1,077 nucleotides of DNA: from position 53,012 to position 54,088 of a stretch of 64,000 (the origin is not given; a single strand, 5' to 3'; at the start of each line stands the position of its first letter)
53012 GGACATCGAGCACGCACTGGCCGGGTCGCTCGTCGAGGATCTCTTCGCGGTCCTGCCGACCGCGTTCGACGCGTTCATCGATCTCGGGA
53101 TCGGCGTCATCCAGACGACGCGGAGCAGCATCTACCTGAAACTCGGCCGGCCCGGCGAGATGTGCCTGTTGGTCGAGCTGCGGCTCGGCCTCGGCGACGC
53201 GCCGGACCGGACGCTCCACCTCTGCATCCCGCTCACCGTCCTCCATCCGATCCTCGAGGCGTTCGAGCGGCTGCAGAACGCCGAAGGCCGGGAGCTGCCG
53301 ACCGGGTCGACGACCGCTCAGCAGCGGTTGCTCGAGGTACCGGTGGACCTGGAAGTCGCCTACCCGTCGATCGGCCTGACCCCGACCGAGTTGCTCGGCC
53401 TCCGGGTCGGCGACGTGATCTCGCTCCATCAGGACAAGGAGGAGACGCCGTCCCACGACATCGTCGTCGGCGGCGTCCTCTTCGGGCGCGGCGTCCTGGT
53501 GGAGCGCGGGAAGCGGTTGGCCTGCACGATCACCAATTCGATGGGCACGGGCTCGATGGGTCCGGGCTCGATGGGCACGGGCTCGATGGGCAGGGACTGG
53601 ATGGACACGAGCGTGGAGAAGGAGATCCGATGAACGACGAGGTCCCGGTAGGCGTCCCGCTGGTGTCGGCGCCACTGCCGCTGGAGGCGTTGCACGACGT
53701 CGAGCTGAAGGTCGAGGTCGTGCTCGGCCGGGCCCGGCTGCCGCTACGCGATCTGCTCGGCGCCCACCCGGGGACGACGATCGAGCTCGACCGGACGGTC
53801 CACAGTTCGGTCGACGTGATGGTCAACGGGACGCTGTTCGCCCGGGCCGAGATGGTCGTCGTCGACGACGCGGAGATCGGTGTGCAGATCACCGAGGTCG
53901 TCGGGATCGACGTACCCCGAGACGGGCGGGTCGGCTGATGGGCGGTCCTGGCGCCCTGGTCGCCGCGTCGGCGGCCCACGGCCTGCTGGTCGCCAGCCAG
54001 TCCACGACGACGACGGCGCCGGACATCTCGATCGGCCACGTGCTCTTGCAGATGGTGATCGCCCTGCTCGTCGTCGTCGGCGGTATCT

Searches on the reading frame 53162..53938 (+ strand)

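Call 9: search_protein_families(library=pfam, proteins=[window:53162-53938:+])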
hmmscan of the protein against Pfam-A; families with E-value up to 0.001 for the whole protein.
window:53162-53938:+ (258 aa): 1 family
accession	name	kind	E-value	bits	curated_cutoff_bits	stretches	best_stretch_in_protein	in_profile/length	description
PF01052.25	FliMN_C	-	8e-20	71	23.8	1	176-247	2-72/73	Type III flagellar switch regulator (C-ring) FliN C-term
